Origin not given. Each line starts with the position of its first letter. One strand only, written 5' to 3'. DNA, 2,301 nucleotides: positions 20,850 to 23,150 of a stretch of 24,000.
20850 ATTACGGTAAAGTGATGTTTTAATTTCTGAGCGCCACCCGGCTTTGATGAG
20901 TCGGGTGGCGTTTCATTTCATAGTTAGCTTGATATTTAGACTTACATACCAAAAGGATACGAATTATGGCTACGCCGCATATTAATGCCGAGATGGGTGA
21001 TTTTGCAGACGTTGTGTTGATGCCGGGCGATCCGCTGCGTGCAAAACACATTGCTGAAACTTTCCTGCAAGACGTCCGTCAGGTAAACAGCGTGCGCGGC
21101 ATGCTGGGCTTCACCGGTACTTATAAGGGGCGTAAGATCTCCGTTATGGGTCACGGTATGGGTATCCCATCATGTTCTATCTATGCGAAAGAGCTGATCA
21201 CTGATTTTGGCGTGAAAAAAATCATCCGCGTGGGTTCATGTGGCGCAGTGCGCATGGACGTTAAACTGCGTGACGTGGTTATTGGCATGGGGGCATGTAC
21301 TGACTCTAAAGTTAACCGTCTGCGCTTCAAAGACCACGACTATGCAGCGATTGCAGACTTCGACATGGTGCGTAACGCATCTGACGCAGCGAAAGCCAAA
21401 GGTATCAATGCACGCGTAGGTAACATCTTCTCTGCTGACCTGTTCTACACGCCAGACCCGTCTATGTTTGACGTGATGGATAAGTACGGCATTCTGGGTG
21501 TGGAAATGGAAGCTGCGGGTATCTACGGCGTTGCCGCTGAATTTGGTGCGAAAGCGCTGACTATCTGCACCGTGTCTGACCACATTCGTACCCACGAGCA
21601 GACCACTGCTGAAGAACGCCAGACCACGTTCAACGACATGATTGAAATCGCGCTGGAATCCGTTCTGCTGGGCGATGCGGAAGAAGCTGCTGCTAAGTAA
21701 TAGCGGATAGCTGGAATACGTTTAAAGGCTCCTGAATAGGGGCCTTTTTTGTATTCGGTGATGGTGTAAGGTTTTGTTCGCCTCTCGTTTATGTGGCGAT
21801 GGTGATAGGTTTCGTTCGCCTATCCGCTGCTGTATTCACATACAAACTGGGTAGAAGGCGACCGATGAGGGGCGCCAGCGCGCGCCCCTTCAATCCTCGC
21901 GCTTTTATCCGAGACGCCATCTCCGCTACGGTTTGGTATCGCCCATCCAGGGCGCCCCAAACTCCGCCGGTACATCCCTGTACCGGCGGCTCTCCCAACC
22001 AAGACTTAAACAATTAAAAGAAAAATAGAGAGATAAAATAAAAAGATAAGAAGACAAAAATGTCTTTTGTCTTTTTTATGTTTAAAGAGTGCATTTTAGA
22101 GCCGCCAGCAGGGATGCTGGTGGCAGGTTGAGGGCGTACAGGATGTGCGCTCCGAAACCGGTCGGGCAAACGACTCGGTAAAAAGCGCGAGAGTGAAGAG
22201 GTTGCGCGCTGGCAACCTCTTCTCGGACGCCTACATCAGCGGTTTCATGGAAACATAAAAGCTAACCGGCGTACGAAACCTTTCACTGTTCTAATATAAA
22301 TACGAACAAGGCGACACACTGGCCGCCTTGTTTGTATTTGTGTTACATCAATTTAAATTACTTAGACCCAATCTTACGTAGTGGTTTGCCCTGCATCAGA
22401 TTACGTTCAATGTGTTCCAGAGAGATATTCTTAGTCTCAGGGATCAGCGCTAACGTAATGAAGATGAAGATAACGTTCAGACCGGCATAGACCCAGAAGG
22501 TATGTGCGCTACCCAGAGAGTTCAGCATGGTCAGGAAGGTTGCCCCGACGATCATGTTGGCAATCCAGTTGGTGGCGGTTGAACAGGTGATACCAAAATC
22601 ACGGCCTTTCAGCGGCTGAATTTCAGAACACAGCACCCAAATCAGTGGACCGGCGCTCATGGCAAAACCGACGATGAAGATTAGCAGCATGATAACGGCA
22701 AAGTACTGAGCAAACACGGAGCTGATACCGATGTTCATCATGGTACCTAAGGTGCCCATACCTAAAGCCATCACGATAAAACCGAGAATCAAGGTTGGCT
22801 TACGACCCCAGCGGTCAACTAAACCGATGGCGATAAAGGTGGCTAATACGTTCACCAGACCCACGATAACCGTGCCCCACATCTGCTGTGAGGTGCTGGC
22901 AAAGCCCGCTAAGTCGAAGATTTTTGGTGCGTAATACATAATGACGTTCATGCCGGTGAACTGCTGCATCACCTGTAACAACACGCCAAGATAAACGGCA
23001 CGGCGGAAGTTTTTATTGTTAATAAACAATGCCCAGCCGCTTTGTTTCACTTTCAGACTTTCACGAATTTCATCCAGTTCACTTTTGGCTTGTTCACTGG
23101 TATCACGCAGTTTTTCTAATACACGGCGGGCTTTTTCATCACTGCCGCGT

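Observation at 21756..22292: Inverted pair of ~190-250-bp GC-rich structured elements around an AT-rich core, each backed by a terminator: a possible divergent sRNA gene pair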

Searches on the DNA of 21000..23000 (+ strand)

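Call 4: search_rna_families(source=window, start=21000, end=23000, threshold=evalue, max_evalue=1, show_alignments=3)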
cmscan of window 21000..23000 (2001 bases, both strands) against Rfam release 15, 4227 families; matches with E-value up to 1: 7.
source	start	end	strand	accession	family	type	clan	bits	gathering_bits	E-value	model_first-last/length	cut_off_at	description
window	22055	22201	+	RF01731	TwoAYGGAY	Cis-reg;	CL00106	31.7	43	0.017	1-168/168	no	TwoAYGGAY RNA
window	21941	22147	+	RF04139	MIR841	Gene; miRNA;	-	31.6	200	0.00048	1-212/212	no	MIR841 microRNA precursor family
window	22033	22084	-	RF03210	mir-7359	Gene; miRNA;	-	29.1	90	0.0067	1-56/56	no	mir-7359 microRNA precursor family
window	22174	22222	+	RF02470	Ms_IGR-8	Gene; sRNA;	-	25.7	44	0.0076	1-63/63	no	Mycobacterium sRNA Ms_IGR-8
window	21931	21988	-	RF01731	TwoAYGGAY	Cis-reg;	CL00106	23.9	43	0.96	49-107/168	no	TwoAYGGAY RNA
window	22431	22482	+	RF03092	Ocean-VII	Gene; sRNA;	-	21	53.5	0.0032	1-41/41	no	Ocean-VII RNA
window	22302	22401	-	RF01408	sraL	Gene; sRNA;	-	17.2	39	0.58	1-142/142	no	sraL Hfq binding RNA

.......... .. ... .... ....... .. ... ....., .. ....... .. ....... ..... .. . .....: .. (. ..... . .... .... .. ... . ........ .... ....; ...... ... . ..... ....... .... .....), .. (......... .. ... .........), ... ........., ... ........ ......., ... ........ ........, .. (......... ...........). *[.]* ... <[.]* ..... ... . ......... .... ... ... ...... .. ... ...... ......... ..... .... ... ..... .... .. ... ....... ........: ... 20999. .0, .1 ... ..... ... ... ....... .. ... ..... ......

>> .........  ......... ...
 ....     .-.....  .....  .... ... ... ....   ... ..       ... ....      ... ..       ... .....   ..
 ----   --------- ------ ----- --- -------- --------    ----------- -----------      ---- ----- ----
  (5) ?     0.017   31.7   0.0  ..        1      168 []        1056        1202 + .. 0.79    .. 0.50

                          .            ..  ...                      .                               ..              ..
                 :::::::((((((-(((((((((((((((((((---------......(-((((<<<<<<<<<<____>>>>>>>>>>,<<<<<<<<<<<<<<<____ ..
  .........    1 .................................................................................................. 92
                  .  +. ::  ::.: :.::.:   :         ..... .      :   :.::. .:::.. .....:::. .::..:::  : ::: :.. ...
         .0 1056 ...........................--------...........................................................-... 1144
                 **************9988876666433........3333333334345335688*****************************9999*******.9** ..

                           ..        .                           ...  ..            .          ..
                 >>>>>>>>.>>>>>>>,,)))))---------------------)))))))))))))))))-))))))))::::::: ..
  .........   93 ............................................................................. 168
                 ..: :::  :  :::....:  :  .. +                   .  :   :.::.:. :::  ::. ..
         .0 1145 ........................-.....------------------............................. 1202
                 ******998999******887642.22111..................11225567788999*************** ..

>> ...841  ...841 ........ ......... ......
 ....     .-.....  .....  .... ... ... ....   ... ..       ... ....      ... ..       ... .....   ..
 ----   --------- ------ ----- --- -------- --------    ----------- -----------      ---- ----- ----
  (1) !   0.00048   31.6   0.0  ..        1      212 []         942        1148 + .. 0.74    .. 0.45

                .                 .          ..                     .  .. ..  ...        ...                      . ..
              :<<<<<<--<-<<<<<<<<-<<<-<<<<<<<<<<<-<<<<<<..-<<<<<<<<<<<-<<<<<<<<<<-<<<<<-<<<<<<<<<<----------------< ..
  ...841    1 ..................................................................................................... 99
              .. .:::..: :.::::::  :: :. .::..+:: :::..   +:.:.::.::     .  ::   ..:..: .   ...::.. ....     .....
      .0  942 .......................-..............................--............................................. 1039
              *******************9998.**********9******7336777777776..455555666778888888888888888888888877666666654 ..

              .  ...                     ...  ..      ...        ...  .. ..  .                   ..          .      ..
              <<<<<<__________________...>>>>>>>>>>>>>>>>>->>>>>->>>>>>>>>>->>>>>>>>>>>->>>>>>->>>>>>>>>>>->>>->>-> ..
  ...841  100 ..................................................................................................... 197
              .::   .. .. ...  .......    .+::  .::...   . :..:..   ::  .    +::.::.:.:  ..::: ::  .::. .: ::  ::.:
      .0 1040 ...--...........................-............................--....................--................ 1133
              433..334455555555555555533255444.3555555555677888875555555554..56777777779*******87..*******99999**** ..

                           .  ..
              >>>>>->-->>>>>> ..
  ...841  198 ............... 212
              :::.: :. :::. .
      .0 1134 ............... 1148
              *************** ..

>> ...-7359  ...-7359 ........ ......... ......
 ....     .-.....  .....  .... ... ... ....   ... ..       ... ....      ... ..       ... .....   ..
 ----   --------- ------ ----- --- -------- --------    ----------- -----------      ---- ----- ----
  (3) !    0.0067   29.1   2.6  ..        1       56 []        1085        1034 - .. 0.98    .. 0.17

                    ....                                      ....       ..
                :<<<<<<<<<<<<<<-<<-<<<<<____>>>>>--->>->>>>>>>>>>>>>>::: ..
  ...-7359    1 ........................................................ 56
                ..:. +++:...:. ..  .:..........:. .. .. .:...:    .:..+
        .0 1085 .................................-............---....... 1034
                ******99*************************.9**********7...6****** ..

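Call 9: search_dna_similar(query=window:21700-22360:+, collection=ecoli_genomes, mode=distant, max_rows=10)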
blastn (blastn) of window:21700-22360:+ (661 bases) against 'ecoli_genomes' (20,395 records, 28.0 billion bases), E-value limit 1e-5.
No match.

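Call 10: search_dna_similar(query=window:21700-22360:+, collection=plasmids, mode=distant, max_rows=15)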
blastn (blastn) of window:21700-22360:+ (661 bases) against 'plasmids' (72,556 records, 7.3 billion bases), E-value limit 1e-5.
No match.

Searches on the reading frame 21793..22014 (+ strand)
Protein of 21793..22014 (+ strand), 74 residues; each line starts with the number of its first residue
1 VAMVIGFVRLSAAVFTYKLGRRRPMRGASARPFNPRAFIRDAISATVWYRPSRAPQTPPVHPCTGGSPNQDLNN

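Call 60: find_homologous_proteins(query=window:21793-22014:+, max_evalue=0.001)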
Query window:21793-22014:+ (74 aa): 5 proteins with E <= 0.001 among 7 candidates.
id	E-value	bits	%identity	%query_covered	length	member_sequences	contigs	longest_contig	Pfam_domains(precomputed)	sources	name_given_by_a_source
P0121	6.9e-22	95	92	68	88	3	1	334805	-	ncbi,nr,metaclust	ncbi:hypothetical protein PU00_12645 [Hafnia alvei]|nr:hypothetical protein PU00_12645 [Hafnia alvei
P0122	5.1e-20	89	98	58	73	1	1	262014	-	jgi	jgi:hypothetical protein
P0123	7.2e-6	44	65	66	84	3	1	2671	-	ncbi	ncbi:MAG: hypothetical protein ACRCV4_16400, partial [Hafnia alvei]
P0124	3.7e-5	42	61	66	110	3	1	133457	-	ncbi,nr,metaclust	ncbi:hypothetical protein PU00_00825 [Hafnia alvei]|nr:hypothetical protein PU00_00825 [Hafnia alvei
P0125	1.3e-4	40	58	68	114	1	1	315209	-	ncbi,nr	ncbi:hypothetical protein EYY91_22065 [Hafnia alvei]|nr:hypothetical protein EYY91_22065 [Hafnia alv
